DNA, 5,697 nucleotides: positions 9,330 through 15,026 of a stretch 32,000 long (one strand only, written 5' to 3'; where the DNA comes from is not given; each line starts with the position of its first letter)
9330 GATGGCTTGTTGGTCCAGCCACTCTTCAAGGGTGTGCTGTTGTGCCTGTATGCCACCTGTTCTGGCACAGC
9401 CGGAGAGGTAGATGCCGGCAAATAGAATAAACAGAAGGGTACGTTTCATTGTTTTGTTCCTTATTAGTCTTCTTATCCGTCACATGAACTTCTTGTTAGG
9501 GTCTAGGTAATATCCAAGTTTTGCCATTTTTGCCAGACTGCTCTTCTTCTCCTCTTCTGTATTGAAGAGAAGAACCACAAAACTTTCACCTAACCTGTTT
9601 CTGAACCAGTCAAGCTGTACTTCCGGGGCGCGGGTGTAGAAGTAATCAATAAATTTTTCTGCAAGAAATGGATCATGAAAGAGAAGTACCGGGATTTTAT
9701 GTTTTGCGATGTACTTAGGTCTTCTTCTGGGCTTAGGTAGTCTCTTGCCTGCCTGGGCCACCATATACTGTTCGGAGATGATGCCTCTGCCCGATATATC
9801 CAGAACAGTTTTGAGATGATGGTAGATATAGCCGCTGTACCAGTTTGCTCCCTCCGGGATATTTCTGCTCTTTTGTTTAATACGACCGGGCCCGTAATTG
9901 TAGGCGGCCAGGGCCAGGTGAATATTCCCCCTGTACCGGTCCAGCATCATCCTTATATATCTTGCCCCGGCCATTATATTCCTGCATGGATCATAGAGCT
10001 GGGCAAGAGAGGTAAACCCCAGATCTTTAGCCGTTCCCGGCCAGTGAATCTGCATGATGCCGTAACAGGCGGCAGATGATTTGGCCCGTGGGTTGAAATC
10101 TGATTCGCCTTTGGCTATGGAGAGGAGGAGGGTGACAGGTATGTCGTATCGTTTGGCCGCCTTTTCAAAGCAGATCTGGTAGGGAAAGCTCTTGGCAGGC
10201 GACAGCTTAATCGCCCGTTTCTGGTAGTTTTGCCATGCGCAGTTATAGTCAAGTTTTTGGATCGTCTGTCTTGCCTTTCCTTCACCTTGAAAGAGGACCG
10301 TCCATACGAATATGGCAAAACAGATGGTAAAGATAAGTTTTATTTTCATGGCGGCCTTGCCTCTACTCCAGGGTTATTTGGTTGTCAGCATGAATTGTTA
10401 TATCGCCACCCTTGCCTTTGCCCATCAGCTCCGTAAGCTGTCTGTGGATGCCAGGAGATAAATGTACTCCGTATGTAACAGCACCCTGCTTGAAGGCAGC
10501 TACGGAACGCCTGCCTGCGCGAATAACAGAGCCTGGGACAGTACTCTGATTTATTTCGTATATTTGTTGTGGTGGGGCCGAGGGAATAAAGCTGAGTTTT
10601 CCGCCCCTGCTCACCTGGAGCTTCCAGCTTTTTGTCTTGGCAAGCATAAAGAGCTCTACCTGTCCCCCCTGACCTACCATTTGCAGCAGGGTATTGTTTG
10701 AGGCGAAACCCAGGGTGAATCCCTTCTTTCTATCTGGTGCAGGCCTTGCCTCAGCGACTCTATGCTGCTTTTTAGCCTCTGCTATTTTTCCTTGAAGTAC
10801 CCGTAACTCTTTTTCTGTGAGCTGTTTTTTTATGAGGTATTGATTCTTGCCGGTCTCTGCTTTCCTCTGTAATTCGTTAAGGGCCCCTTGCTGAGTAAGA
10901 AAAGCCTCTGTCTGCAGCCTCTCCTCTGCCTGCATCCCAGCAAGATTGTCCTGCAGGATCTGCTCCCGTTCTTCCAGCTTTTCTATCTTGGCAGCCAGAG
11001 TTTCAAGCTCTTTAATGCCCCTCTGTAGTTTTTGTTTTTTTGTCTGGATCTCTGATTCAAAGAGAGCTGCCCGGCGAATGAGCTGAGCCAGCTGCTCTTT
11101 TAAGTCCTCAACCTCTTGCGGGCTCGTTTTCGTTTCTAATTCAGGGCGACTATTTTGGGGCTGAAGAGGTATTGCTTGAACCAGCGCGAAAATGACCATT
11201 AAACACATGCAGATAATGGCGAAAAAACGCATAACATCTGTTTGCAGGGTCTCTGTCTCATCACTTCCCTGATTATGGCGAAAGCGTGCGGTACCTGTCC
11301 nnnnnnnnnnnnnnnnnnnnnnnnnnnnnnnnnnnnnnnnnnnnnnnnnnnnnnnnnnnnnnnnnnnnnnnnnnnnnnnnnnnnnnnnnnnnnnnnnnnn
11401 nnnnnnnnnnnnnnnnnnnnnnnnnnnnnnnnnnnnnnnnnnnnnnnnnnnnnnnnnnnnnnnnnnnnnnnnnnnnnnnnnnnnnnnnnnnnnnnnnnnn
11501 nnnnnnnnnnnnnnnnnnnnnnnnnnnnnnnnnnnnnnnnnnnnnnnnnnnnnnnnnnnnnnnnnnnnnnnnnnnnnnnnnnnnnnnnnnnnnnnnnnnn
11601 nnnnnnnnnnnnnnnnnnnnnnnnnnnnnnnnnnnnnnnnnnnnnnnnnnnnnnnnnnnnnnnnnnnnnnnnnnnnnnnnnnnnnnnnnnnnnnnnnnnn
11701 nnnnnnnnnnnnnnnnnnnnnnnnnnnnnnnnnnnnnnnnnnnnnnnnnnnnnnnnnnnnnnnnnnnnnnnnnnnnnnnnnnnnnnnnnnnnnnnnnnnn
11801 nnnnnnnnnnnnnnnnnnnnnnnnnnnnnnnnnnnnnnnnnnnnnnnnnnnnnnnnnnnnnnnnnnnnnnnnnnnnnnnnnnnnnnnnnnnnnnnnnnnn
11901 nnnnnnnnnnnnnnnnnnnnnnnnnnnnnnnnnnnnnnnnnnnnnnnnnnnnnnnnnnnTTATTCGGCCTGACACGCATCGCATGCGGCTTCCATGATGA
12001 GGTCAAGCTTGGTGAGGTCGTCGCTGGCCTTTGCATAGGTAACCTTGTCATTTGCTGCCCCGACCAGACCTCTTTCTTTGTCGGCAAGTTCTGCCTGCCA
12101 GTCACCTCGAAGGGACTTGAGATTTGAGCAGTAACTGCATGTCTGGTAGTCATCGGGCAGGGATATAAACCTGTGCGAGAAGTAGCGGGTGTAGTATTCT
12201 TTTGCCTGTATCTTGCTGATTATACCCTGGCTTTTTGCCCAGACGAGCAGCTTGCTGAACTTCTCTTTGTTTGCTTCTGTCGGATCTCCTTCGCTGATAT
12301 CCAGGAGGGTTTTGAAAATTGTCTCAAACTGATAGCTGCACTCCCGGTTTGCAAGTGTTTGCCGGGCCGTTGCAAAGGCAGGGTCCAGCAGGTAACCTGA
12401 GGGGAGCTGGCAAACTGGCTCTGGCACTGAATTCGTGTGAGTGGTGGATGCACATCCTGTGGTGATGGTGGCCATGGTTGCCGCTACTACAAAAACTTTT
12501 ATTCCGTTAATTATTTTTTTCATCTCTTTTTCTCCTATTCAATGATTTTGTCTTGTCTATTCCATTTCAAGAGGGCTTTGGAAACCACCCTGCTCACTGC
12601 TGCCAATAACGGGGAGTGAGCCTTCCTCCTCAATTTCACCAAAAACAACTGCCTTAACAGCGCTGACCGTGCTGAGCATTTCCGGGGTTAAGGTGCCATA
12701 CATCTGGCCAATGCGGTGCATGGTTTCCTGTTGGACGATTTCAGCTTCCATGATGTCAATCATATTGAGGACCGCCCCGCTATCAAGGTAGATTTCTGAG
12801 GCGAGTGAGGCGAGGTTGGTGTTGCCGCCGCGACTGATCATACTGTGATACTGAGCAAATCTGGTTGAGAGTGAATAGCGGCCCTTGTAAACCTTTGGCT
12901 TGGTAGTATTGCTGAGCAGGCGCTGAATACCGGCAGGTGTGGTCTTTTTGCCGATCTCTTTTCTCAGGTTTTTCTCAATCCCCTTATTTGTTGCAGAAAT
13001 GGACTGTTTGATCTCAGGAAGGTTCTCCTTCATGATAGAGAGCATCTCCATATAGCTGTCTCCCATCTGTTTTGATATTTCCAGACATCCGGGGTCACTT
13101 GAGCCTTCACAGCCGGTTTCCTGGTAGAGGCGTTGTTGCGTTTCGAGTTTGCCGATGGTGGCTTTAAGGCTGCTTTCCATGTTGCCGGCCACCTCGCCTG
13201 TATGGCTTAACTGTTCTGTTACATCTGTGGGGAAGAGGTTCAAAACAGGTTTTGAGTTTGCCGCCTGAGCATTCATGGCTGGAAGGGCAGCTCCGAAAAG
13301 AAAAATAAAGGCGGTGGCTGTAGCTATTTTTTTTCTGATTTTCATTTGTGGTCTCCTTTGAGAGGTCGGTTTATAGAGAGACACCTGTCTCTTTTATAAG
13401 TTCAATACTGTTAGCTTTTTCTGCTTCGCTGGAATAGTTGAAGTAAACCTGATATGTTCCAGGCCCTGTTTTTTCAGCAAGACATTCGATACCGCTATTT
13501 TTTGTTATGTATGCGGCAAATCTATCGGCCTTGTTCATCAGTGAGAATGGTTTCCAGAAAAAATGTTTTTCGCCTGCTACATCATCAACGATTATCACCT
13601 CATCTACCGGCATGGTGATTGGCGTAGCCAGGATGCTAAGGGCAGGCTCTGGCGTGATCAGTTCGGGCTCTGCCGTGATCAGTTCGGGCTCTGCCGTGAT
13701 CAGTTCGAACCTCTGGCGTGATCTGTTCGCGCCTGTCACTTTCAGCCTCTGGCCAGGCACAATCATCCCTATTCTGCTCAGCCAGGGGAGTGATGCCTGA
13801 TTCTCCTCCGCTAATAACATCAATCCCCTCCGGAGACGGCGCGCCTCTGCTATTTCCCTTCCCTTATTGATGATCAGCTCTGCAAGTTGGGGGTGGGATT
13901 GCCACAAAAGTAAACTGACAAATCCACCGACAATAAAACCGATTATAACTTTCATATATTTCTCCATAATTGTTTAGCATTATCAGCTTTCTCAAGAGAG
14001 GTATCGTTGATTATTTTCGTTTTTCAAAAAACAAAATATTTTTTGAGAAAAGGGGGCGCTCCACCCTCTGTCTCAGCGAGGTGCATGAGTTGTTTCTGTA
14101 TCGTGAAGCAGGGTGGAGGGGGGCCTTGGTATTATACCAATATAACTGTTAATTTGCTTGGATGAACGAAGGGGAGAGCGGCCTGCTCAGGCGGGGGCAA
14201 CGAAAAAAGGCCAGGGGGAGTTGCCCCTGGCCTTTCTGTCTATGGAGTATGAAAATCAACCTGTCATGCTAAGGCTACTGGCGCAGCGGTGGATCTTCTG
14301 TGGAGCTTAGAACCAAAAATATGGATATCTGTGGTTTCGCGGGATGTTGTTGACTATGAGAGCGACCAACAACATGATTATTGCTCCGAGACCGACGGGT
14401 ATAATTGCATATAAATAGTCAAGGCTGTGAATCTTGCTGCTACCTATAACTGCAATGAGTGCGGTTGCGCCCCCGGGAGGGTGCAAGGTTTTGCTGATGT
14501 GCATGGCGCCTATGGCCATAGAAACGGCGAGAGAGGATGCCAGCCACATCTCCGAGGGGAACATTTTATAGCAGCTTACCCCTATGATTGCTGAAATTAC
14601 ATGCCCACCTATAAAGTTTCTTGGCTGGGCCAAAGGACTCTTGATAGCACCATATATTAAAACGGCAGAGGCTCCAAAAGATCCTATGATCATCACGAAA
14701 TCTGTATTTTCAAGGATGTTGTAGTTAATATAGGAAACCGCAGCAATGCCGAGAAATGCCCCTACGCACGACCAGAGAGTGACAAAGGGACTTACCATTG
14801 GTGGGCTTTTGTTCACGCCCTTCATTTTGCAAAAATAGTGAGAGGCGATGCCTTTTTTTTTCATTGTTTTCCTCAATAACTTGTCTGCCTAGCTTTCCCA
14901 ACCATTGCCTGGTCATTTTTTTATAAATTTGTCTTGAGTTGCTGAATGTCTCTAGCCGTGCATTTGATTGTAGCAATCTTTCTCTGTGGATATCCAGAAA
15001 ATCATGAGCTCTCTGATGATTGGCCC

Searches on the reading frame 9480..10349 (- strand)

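Call 8: search_protein_families(library=pfam, proteins=[window:9480-10349:-], max_evalue=0.1)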
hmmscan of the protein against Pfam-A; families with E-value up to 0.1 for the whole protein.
window:9480-10349:- (289 aa): 2 families
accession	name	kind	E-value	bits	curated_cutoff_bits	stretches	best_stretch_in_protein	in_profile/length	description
PF01464.25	SLT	-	1.5e-27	96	21.3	1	60-165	2-109/117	Transglycosylase SLT domain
PF19489.4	SLT_4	-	0.0044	17.1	27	1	61-112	38-88/184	Transglycosylase SLT domain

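Call 91: search_protein_families(library=ncbifam, proteins=[window:9480-10349:-], max_evalue=0.1)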
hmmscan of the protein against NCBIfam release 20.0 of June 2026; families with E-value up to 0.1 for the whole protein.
window:9480-10349:- (289 aa): 10 families
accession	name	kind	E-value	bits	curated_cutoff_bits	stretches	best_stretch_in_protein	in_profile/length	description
NF047373.1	BB0259_flg_lyt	exception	5.4e-18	65.1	234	1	57-159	548-652/705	flagellar assembly lytic transglycosylase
NF008631.0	PRK11619.1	equivalog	1.9e-15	56.3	536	1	56-161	478-589/644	murein transglycosylase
NF008670.0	PRK11671.1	equivalog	1.2e-11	44.4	375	1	58-146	193-288/359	membrane-bound lytic murein transglycosylase MltC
NF008112.0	PRK10859.1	equivalog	2.2e-11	42.9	354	1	57-158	290-391/483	membrane-bound lytic murein transglycosylase MltF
NF008050.0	PRK10783.1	equivalog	6.9e-11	41.1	508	1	56-159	103-207/457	murein transglycosylase D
NF011856.0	PRK15328.1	equivalog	1.1e-09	38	208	1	57-164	18-130/160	type III secretion system invasion protein IagB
NF012014.0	PRK15470.1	equivalog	0.012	15.2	233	1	60-135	42-124/203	membrane-bound lytic murein transglycosylase EmtA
NF052397.1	AggPromo_Cterm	subfamily_domain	0.013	15.9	40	1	75-102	5-33/80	aggregation-promoting factor C-terminal-like domain-containing protein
NF010634.0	PRK14031.1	equivalog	0.014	13.9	822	1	60-170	106-209/444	NADP-specific glutamate dehydrogenase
NF010633.0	PRK14030.1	subfamily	0.05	12.7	743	1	59-179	105-218/445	glutamate dehydrogenase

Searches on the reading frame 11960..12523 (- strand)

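Call 8: search_protein_families(library=pfam, proteins=[window:11960-12523:-], max_evalue=0.1)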
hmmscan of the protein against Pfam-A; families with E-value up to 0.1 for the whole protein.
window:11960-12523:- (187 aa): 1 family
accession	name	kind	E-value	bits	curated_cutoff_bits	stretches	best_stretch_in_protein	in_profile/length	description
PF11141.13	DUF2914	-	0.022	14.9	23.6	1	123-157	24-58/62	Protein of unknown function (DUF2914)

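Call 91: search_protein_families(library=ncbifam, proteins=[window:11960-12523:-], max_evalue=0.1)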
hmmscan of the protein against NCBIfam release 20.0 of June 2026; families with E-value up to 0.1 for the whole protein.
window:11960-12523:- (187 aa): 1 family
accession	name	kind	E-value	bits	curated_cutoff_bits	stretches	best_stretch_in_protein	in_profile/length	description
NF049913.1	FTN_0290_fam_lipo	equivalog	0.057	13.7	170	1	12-85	11-76/154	FTL_1709 family lipoprotein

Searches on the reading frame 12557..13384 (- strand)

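Call 8: search_protein_families(library=pfam, proteins=[window:12557-13384:-], max_evalue=0.1)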
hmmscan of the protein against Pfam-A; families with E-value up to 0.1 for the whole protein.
window:12557-13384:- (275 aa): 1 family
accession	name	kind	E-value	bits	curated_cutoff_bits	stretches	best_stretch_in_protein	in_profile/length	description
PF01047.28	MarR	-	0.048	14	24.6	0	182-214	11-43/59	MarR family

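Call 91: search_protein_families(library=ncbifam, proteins=[window:12557-13384:-], max_evalue=0.1)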
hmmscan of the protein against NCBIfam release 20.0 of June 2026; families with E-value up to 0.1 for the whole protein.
window:12557-13384:- (275 aa): 0 families

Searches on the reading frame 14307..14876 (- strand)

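Call 8: search_protein_families(library=pfam, proteins=[window:14307-14876:-], max_evalue=0.1)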
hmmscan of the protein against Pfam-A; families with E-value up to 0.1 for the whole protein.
window:14307-14876:- (189 aa): 2 families
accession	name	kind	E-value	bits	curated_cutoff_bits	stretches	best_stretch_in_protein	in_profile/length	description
PF04982.19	TM_HPP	-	2e-60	203.4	27.2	1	26-185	2-157/157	HPP, transmembrane region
PF09964.14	DUF2198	-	0.016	15.7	25.7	1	88-129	24-65/72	Uncharacterized protein conserved in bacteria (DUF2198)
